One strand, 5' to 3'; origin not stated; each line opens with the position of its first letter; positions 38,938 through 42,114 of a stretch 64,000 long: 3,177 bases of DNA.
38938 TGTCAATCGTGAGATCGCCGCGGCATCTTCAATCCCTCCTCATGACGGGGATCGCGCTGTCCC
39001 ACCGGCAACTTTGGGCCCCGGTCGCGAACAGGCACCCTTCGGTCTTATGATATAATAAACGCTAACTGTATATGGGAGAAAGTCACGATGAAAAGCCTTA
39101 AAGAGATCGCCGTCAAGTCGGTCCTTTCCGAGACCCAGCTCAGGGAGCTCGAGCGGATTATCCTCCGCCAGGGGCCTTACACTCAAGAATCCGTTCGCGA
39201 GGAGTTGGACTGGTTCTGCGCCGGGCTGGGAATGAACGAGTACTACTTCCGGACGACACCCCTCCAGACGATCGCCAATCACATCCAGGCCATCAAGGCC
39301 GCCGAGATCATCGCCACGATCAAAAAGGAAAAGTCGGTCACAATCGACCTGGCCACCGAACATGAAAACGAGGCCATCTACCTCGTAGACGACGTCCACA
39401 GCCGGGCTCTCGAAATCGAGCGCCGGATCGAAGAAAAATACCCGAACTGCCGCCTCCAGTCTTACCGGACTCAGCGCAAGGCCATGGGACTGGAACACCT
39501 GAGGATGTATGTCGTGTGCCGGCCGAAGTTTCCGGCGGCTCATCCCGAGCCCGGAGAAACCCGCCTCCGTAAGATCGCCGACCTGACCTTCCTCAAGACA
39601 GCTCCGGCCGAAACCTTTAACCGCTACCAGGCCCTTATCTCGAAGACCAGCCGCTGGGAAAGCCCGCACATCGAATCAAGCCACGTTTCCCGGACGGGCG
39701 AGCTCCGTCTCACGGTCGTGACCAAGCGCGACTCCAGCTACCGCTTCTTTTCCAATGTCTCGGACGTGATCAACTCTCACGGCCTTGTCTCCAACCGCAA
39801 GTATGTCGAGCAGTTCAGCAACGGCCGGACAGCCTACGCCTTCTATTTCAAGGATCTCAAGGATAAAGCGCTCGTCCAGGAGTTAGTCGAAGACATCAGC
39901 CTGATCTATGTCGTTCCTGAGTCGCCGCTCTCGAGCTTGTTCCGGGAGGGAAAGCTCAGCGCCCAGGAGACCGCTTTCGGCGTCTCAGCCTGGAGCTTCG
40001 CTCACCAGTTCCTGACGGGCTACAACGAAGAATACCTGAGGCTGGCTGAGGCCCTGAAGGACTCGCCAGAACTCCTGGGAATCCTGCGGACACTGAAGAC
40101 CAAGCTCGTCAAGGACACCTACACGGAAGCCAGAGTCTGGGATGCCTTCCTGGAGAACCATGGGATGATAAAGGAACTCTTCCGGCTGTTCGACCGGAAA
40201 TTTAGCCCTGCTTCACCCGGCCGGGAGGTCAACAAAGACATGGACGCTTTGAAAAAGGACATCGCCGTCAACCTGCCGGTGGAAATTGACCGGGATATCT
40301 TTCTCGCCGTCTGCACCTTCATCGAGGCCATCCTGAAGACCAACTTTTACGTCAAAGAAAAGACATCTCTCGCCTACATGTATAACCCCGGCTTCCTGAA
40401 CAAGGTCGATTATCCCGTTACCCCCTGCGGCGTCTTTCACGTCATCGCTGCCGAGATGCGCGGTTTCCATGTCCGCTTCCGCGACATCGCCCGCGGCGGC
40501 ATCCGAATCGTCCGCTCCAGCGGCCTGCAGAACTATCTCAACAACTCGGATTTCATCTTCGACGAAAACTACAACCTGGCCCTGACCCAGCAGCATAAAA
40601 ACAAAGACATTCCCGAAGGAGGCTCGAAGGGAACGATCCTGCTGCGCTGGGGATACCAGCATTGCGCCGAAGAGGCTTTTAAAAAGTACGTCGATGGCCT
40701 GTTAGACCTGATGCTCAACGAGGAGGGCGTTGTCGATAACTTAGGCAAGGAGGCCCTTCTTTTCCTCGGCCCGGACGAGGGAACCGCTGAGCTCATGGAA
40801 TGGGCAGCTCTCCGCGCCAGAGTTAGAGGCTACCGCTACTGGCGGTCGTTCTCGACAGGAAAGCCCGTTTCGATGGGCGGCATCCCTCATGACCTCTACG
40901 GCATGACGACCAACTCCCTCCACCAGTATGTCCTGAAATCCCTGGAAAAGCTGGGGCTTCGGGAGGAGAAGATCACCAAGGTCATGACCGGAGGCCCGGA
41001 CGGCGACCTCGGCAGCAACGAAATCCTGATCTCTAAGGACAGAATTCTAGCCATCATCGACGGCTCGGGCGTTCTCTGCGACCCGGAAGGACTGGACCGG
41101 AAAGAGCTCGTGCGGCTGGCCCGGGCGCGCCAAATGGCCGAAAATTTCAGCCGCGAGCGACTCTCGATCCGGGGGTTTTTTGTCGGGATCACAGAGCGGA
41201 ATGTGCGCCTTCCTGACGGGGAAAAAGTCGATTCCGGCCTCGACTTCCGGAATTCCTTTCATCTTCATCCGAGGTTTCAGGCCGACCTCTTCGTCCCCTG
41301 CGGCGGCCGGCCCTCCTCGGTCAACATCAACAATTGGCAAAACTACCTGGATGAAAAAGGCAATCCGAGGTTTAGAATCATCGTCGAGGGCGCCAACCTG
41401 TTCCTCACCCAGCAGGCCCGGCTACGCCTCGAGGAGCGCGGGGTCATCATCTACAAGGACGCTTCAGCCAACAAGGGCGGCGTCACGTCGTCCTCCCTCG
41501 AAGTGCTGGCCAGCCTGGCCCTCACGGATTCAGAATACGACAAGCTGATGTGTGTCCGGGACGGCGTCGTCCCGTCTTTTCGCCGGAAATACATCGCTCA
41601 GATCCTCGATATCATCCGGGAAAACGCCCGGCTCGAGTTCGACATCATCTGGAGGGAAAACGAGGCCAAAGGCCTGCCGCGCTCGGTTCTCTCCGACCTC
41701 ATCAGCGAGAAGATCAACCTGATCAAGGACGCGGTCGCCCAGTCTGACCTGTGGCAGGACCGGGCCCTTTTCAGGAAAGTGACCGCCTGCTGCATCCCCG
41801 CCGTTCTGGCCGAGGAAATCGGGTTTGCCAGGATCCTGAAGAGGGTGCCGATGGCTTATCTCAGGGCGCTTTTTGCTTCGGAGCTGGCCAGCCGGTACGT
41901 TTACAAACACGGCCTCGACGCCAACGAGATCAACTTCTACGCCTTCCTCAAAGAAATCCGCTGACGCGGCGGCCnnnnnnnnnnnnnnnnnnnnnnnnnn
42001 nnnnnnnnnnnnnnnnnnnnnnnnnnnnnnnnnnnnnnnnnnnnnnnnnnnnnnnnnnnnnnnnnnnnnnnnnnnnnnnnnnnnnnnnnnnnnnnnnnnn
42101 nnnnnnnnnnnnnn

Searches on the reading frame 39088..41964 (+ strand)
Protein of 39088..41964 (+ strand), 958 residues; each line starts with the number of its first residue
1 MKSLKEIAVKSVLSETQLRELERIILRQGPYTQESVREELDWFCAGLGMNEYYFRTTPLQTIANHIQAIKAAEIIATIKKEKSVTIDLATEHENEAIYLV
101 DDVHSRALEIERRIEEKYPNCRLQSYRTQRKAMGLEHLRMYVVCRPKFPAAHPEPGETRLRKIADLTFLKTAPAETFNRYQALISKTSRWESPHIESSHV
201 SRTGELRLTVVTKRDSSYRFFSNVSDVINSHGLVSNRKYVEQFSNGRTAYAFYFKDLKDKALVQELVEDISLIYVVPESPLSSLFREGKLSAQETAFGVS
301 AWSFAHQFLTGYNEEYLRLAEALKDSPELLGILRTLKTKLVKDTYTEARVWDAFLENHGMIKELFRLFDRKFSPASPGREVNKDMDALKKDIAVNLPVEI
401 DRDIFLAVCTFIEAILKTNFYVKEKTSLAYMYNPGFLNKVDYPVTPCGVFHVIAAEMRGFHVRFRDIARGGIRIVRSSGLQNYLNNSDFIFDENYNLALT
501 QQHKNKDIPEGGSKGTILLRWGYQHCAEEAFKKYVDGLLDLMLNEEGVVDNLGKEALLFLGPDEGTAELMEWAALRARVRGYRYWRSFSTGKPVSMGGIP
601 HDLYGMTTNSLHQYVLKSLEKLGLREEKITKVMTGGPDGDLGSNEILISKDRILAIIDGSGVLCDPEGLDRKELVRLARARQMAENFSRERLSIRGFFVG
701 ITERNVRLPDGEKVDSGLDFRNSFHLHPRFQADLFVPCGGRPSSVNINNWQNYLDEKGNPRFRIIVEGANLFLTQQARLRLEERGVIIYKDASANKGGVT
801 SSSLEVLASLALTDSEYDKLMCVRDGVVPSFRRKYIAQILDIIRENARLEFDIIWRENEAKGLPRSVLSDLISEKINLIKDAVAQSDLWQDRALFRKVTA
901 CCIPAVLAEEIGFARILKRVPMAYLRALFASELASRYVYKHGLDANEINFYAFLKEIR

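Call 15: search_protein_families(library=pfam, proteins=[window:39088-41964:+])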
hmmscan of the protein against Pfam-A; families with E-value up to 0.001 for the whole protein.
window:39088-41964:+ (958 aa): 4 families
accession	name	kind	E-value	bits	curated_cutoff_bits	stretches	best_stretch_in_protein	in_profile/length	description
PF00208.27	ELFV_dehydrog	-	9.3e-39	134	23.4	1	597-862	1-241/241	Glutamate/Leucine/Phenylalanine/Valine dehydrogenase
PF23152.1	GDH_2nd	-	1.1e-35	123.6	27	1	86-286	1-224/225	NAD-specific glutamate dehydrogenase, second domain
PF05088.18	Bac_GDH_CD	-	2.4e-21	76.3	22.8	2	404-677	17-304/497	Bacterial NAD-glutamate dehydrogenase, catalytic domain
PF23147.2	GDH2_N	-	6.6e-12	45.9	27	1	15-74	5-64/65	NAD-dependent glutamate dehydrogenase, N-terminal domain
